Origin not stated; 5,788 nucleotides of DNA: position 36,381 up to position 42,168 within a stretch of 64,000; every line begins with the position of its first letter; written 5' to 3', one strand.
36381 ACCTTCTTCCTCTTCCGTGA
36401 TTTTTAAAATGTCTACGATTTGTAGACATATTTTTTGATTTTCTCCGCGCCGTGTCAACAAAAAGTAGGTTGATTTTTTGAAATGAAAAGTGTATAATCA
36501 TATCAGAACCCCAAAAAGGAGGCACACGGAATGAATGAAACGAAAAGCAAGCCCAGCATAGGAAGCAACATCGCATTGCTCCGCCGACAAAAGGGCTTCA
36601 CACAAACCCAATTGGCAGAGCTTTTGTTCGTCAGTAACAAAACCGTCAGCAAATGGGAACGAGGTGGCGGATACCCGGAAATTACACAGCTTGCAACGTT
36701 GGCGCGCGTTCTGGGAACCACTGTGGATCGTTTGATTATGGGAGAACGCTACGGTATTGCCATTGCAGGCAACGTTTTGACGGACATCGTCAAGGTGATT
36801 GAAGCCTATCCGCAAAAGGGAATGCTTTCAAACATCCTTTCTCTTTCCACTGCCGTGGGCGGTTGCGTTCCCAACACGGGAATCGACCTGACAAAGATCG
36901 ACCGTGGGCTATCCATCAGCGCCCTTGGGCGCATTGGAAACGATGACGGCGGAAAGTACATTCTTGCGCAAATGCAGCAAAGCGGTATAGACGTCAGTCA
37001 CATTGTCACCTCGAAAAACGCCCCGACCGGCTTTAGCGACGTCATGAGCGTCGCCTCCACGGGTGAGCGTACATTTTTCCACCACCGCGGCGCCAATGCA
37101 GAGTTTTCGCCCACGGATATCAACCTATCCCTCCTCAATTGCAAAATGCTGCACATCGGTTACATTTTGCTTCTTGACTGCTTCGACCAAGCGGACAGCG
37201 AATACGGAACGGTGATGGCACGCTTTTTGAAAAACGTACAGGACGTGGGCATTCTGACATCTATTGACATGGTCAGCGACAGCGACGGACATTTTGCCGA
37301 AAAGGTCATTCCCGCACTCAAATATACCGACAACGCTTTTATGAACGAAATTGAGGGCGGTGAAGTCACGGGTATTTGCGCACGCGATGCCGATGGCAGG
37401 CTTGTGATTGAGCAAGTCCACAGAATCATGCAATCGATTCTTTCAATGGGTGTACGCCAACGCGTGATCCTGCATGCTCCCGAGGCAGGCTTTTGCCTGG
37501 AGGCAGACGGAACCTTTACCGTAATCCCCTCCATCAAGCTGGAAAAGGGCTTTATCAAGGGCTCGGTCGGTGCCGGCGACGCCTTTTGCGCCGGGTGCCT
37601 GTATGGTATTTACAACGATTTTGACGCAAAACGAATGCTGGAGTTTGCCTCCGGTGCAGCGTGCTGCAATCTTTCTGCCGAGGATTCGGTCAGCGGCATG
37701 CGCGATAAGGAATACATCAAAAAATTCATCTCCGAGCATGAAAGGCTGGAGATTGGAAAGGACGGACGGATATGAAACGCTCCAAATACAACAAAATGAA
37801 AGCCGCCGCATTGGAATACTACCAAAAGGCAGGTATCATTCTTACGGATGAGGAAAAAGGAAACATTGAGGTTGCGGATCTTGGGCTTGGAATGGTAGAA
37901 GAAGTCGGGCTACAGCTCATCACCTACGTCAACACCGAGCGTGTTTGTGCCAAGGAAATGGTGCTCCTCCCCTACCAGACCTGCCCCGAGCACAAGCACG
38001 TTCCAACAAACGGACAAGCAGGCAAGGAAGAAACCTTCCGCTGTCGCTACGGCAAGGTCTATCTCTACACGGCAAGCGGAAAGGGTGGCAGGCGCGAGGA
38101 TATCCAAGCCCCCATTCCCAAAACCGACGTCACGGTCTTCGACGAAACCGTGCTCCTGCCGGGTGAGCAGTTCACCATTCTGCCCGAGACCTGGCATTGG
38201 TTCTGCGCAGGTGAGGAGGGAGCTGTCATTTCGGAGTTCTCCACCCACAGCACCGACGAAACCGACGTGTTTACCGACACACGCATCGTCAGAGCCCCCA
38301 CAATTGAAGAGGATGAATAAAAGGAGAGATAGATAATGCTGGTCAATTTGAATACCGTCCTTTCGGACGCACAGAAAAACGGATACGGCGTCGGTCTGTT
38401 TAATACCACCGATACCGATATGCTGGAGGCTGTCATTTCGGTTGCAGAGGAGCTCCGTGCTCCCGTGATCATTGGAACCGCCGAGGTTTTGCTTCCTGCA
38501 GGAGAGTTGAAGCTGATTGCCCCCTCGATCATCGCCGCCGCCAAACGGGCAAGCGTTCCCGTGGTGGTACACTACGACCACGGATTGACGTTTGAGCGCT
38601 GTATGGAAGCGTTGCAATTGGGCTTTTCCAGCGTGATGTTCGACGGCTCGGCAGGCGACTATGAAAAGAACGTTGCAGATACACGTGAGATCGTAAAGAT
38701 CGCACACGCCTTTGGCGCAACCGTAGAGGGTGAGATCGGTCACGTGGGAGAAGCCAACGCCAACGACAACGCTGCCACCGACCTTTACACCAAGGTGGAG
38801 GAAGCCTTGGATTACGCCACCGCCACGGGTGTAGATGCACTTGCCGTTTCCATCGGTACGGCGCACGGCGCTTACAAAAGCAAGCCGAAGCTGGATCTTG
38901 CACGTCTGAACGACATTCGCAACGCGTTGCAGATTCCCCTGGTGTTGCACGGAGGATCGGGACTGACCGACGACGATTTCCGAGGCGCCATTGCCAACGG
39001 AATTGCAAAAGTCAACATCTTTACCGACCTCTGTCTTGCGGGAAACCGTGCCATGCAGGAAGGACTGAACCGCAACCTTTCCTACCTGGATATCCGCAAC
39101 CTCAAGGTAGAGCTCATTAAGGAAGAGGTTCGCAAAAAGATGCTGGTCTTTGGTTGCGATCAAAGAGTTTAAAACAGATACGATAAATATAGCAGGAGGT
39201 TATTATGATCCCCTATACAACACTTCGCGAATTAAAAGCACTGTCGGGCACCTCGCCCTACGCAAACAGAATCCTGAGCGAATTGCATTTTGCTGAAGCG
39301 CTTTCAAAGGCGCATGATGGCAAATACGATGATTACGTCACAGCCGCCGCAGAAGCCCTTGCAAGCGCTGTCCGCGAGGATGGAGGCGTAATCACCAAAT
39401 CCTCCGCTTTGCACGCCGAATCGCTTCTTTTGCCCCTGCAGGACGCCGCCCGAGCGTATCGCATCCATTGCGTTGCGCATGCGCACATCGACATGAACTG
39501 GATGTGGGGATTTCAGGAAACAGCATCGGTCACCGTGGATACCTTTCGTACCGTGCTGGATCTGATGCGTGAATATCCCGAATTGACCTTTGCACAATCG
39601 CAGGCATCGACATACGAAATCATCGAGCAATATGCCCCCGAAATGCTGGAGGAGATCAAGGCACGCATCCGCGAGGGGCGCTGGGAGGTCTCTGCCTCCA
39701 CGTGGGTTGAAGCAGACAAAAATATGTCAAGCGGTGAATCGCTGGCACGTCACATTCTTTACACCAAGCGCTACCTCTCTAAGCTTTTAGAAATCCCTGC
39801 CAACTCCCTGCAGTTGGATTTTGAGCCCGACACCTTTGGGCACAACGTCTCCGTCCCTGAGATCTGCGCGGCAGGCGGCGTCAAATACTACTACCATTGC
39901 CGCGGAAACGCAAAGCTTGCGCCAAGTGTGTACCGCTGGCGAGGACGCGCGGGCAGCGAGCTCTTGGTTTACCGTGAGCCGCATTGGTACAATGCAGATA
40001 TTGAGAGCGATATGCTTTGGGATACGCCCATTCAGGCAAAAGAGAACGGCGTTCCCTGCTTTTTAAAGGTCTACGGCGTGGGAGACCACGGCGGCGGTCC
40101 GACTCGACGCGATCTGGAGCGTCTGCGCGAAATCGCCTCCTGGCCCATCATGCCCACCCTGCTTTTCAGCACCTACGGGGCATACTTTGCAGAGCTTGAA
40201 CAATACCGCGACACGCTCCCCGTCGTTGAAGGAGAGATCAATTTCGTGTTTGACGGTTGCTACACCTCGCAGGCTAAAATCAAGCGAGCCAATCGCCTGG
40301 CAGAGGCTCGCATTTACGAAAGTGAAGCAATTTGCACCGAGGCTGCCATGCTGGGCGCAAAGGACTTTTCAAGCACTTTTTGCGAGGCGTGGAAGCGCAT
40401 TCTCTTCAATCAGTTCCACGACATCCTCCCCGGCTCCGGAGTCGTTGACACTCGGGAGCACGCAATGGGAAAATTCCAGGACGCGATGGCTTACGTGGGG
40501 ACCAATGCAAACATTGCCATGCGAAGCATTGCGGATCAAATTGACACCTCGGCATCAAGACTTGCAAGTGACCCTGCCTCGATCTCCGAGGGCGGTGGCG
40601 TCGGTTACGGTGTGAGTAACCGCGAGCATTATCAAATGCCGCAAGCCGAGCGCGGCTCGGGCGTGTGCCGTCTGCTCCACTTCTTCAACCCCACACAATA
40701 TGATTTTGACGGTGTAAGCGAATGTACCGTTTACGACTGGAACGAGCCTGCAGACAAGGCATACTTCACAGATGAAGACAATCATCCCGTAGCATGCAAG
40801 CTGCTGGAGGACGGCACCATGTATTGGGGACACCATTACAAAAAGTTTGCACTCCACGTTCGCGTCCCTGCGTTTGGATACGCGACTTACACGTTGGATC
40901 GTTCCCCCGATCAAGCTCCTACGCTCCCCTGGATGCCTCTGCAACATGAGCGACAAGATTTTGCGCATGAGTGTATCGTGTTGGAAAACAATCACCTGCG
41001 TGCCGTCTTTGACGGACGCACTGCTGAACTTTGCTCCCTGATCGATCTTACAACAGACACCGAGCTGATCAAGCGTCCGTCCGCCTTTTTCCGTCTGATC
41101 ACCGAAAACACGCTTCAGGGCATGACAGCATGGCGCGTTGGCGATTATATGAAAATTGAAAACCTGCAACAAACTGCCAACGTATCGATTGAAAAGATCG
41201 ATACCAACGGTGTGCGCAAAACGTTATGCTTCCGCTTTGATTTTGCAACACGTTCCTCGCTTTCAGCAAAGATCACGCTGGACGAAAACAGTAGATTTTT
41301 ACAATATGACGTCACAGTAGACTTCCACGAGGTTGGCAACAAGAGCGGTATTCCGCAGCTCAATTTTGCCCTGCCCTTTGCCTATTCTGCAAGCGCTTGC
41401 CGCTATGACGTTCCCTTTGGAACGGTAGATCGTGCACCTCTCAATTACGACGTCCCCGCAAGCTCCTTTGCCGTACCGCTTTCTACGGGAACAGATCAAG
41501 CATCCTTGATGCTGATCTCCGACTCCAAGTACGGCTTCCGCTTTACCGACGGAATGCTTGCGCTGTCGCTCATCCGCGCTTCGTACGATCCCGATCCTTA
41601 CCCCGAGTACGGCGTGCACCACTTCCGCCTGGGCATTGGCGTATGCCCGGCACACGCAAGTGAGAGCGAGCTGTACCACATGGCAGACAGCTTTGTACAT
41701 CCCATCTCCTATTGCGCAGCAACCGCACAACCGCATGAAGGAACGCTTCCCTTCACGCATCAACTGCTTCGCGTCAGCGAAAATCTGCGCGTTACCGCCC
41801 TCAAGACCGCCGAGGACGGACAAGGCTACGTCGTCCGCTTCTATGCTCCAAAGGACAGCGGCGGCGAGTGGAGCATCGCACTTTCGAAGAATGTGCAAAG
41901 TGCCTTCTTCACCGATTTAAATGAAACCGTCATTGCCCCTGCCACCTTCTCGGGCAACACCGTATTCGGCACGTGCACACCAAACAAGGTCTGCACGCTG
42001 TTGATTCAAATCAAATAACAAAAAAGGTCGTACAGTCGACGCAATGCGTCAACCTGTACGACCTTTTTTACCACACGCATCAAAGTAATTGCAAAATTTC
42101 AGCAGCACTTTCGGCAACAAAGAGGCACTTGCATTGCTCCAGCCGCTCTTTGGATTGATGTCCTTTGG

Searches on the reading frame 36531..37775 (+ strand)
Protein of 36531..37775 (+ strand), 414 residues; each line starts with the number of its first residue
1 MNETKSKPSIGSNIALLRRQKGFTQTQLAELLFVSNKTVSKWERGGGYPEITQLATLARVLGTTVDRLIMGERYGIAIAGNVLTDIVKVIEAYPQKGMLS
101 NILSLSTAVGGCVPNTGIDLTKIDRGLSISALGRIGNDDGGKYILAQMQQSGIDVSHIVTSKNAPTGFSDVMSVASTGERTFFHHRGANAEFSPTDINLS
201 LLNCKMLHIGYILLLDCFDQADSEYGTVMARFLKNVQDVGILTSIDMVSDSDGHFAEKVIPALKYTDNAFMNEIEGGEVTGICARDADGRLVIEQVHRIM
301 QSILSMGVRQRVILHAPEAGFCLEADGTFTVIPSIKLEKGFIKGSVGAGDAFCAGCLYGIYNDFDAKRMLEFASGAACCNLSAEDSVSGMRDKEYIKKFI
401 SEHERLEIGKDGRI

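Call 31: search_protein_families(library=pfam, proteins=[window:36531-37775:+], max_evalue=0.0001)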
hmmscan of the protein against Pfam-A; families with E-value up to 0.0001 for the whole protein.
window:36531-37775:+ (414 aa): 3 families
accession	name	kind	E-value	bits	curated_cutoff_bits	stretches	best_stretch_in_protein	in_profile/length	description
PF00294.29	PfkB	-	2.3e-24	86.7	25.8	1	126-386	50-295/302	pfkB family carbohydrate kinase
PF01381.28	HTH_3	-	2.3e-11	44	23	1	14-67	1-54/55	Helix-turn-helix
PF13560.12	HTH_31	-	4.9e-09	36.8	27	1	14-66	6-59/64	Helix-turn-helix domain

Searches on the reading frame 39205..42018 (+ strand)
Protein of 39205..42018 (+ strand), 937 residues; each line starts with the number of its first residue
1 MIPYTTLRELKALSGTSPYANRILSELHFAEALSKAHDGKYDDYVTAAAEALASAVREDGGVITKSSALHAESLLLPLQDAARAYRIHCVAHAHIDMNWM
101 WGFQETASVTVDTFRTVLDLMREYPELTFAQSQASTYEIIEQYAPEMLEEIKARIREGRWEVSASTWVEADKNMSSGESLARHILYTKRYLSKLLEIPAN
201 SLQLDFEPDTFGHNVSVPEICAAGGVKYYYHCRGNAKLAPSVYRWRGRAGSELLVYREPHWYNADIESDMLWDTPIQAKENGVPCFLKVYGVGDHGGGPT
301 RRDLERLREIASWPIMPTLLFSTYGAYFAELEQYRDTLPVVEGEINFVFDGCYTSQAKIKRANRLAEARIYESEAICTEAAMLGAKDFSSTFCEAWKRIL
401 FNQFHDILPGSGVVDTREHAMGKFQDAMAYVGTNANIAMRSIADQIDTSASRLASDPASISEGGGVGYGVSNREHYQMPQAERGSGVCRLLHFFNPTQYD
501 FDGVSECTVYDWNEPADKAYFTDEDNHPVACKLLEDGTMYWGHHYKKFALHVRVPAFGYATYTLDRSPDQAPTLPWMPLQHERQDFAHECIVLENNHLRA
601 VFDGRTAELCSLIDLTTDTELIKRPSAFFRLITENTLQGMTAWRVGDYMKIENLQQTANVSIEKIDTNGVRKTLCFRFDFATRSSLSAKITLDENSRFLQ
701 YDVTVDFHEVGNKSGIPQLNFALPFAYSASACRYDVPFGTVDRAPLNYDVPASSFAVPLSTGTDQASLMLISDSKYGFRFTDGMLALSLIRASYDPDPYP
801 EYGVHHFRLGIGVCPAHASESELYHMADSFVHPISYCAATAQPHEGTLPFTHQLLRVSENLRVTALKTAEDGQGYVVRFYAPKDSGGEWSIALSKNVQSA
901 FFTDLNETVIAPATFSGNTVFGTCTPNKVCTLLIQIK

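Call 31: search_protein_families(library=pfam, proteins=[window:39205-42018:+], max_evalue=0.0001)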
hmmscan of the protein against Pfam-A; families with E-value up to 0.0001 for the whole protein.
window:39205-42018:+ (937 aa): 4 families
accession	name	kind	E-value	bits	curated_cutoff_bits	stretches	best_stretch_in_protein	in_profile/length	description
PF01074.27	Glyco_hydro_38N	-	2.5e-52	178.4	25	1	87-337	2-265/270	Glycosyl hydrolases family 38 N-terminal domain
PF07748.19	Glyco_hydro_38C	-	7.9e-18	65.9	25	1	593-798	1-205/206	Glycosyl hydrolases family 38 C-terminal domain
PF09261.16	Alpha-mann_mid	-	5.8e-17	62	31.1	1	349-436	3-90/96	Alpha mannosidase middle domain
PF17677.7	Glyco_hydro38C2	-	2.6e-06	27.9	22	1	860-930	1-70/72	Glycosyl hydrolases family 38 C-terminal beta sandwich domain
